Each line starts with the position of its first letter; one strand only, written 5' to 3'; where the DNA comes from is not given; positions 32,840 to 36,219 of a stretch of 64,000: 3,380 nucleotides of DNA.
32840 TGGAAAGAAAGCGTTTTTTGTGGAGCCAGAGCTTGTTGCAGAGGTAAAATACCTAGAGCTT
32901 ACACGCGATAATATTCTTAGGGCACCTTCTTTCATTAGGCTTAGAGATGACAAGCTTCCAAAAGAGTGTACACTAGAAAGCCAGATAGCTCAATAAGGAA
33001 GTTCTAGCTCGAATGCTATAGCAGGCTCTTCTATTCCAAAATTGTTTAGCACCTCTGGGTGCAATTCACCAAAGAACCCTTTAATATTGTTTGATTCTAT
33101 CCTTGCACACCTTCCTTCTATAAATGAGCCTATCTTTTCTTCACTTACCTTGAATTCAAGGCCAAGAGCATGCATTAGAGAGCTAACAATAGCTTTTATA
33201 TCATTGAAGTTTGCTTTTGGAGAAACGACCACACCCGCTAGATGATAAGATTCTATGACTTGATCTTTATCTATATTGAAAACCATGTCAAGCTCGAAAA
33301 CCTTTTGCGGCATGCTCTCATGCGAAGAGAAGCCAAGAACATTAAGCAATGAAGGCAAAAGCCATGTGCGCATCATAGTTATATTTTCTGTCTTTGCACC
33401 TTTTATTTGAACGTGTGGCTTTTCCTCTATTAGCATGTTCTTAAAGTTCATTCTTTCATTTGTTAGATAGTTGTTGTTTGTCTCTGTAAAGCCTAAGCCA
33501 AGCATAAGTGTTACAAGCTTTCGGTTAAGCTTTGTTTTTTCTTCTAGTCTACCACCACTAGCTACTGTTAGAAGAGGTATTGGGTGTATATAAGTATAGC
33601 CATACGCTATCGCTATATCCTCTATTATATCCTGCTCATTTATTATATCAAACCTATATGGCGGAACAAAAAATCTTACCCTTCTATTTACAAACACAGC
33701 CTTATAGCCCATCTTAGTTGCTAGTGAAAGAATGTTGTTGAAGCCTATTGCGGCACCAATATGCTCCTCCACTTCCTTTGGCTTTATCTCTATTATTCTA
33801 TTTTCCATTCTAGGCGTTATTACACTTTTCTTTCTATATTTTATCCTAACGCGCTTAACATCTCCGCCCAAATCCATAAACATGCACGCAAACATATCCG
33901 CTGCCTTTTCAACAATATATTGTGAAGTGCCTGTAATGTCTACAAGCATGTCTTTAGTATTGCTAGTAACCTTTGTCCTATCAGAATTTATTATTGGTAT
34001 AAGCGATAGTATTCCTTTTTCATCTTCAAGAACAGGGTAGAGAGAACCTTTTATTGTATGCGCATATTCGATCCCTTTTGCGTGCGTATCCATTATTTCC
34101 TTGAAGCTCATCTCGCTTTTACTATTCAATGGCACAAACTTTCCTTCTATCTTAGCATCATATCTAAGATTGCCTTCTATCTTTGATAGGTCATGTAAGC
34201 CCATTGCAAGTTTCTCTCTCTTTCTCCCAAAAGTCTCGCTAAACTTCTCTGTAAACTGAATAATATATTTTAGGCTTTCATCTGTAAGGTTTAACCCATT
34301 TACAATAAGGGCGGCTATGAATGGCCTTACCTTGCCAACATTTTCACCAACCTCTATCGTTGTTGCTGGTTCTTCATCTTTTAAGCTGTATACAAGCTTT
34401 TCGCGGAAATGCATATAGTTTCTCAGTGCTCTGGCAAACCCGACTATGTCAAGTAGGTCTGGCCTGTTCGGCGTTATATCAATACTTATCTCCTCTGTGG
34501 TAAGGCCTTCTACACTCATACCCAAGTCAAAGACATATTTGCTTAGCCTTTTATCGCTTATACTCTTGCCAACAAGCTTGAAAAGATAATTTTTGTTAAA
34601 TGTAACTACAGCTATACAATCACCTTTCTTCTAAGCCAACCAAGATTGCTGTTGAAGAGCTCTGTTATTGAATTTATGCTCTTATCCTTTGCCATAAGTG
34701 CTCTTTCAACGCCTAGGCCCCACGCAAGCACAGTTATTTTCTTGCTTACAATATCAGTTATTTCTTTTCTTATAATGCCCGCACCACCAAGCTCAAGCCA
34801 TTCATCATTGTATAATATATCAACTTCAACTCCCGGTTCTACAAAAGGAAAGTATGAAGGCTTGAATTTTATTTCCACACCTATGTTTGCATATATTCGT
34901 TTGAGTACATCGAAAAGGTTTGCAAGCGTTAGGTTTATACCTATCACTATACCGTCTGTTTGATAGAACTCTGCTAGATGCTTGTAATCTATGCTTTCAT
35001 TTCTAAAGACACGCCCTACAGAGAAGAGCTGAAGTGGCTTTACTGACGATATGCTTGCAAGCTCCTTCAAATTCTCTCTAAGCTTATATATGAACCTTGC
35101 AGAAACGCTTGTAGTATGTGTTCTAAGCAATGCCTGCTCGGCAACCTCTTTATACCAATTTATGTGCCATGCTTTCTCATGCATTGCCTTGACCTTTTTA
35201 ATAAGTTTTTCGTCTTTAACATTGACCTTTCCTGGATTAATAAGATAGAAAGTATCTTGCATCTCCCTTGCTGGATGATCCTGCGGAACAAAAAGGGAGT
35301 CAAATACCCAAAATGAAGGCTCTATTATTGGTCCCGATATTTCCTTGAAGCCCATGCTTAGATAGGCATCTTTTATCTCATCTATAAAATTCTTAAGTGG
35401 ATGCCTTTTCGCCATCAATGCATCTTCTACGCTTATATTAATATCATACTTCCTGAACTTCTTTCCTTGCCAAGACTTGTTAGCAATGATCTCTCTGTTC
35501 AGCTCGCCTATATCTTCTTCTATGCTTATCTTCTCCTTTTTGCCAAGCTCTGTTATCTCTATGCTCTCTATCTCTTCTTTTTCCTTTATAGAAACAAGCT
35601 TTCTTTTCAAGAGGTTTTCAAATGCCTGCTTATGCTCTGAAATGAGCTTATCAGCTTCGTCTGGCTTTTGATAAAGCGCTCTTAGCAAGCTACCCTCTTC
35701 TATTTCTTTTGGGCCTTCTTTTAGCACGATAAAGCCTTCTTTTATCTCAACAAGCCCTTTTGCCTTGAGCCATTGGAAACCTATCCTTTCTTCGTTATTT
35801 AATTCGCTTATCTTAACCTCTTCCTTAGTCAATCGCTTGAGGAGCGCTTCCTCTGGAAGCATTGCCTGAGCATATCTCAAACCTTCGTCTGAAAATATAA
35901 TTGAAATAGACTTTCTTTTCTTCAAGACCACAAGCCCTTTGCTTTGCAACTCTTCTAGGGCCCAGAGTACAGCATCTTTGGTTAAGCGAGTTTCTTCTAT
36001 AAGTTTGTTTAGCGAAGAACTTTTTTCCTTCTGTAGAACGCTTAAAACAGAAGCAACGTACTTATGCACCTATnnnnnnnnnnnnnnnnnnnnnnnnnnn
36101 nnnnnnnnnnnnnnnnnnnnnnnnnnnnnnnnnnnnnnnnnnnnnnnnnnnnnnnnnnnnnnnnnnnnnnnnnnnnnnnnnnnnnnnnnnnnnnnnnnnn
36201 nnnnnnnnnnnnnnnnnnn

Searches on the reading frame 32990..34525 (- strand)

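Call 26: search_protein_families(library=pfam, proteins=[window:32990-34525:-], max_evalue=0.00001)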
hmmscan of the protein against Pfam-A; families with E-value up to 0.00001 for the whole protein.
window:32990-34525:- (511 aa): 4 families
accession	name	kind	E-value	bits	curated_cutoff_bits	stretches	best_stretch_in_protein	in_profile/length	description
PF17759.6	tRNA_synthFbeta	-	7.6e-38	130.6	22.4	1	322-509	10-214/214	Phenylalanyl tRNA synthetase beta chain CLM domain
PF03484.21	B5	-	5.2e-15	55.8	28.6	1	245-310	1-67/67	tRNA synthetase B5 domain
PF03483.22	B3_4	-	1.9e-09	37.8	29.3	1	57-209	7-136/174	B3/4 domain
PF01409.25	tRNA-synt_2d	-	2.8e-08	34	19.8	1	325-505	14-215/246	tRNA synthetases class II core domain (F)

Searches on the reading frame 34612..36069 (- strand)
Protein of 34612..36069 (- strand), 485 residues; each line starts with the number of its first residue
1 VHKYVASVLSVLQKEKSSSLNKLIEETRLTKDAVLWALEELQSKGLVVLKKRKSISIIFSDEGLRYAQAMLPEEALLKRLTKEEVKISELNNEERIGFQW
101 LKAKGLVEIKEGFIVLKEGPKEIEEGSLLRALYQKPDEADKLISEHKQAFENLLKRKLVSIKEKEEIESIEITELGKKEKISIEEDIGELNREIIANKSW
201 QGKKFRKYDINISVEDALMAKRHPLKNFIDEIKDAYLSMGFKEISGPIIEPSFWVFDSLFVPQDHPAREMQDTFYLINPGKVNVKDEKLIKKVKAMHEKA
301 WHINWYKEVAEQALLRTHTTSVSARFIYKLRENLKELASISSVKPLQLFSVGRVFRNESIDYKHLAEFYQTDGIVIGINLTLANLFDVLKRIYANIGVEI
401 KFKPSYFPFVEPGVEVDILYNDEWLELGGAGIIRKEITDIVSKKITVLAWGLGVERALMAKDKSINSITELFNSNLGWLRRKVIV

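Call 26: search_protein_families(library=pfam, proteins=[window:34612-36069:-], max_evalue=0.00001)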
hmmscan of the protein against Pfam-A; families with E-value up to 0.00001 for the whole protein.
window:34612-36069:- (485 aa): 1 family
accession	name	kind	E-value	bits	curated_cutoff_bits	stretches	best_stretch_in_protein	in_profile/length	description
PF01409.25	tRNA-synt_2d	-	3.6e-72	243.2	19.8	1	207-480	1-244/246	tRNA synthetases class II core domain (F)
